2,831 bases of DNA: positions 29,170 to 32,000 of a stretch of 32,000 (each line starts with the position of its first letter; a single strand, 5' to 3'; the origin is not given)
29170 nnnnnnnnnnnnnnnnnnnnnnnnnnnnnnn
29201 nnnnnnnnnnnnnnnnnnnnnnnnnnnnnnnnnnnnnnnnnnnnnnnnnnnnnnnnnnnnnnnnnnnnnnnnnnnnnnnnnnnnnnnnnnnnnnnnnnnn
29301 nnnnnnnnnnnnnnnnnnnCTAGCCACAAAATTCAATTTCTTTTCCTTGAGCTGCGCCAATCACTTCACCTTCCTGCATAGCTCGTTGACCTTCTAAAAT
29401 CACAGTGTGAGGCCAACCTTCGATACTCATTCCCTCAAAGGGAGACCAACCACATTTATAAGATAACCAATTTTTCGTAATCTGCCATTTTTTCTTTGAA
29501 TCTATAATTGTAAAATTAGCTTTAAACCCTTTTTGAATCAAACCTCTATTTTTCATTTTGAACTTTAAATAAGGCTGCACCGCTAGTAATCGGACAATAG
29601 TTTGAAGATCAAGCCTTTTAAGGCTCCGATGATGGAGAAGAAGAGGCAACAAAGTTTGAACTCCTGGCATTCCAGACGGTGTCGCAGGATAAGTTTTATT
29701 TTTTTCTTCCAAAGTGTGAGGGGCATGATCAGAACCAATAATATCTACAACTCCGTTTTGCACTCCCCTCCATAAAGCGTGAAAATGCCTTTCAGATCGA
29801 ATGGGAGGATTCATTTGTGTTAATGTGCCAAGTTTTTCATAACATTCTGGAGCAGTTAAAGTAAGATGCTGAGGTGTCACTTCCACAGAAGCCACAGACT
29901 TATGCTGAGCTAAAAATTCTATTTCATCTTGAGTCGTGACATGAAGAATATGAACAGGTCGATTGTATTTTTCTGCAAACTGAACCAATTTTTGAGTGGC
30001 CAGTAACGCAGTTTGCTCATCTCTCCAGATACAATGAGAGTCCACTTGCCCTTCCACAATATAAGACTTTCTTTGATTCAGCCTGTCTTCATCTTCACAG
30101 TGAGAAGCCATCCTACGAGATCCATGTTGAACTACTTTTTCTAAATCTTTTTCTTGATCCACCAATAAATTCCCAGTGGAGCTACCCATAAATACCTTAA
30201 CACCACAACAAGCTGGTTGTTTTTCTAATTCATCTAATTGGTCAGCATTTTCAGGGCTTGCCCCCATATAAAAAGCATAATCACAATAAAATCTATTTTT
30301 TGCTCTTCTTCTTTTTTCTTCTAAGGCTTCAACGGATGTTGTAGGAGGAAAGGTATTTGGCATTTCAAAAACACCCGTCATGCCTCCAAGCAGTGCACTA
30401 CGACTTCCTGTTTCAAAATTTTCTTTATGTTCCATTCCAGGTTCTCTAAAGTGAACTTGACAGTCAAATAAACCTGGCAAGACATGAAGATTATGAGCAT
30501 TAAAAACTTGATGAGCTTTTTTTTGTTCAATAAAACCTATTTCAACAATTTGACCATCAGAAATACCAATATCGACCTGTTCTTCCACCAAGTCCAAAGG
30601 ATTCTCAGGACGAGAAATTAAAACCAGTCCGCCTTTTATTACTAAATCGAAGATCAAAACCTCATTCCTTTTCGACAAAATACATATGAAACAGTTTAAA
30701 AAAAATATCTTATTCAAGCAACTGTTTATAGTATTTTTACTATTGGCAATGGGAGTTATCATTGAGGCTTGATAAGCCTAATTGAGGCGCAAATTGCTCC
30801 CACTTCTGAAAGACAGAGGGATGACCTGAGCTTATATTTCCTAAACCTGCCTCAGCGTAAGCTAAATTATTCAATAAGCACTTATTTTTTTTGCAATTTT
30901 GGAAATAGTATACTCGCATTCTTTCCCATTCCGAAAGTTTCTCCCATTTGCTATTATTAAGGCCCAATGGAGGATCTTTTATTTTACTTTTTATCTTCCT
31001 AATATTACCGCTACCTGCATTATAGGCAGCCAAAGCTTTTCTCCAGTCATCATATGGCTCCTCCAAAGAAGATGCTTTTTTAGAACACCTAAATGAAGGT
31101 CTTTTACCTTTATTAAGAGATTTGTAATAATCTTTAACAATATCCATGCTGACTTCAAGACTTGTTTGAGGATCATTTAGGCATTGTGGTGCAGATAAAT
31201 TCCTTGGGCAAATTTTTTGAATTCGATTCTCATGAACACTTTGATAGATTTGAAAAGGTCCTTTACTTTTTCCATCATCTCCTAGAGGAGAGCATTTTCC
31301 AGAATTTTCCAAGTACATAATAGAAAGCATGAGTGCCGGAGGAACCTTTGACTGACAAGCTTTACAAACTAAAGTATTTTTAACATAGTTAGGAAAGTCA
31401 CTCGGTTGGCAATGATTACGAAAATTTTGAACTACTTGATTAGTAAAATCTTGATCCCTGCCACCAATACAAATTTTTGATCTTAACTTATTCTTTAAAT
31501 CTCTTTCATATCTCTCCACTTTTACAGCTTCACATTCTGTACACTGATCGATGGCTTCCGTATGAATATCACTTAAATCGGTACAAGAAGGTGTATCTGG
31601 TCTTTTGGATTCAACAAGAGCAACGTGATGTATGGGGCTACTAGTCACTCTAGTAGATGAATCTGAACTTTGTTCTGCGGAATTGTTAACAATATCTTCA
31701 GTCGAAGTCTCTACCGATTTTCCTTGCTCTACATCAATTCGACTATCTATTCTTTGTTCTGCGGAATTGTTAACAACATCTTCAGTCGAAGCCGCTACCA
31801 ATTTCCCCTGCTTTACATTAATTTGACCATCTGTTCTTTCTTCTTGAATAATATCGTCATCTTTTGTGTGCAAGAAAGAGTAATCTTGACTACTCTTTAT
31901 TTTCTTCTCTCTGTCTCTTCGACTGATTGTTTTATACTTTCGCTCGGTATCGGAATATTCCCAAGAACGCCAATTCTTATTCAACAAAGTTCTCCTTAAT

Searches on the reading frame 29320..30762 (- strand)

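Call 30: search_protein_families(library=pfam, proteins=[window:29320-30762:-], max_evalue=0.001)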
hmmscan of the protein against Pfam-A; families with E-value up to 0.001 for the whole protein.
window:29320-30762:- (480 aa): 1 family
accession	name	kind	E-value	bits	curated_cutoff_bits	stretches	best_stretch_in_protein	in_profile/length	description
PF01979.26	Amidohydro_1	-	1.1e-12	48.4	25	1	94-459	2-343/345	Amidohydrolase family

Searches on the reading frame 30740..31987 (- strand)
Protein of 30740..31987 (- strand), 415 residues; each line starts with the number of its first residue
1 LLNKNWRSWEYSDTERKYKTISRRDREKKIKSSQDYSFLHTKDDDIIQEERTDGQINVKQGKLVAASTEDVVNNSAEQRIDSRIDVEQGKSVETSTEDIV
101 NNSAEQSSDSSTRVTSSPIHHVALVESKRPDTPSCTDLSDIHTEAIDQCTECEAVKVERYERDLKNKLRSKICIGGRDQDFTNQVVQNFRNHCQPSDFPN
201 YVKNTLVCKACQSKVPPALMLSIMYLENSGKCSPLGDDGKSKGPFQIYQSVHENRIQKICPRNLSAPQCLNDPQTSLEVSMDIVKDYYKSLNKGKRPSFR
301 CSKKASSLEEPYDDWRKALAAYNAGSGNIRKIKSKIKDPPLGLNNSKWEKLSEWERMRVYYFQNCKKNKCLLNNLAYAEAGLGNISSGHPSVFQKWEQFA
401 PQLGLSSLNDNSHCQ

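Call 30: search_protein_families(library=pfam, proteins=[window:30740-31987:-], max_evalue=0.001)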
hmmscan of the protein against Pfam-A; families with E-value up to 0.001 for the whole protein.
window:30740-31987:- (415 aa): 1 family
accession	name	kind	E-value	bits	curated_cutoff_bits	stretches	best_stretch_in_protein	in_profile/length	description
PF01464.25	SLT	-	1.4e-07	31.6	21.3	1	210-335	7-107/117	Transglycosylase SLT domain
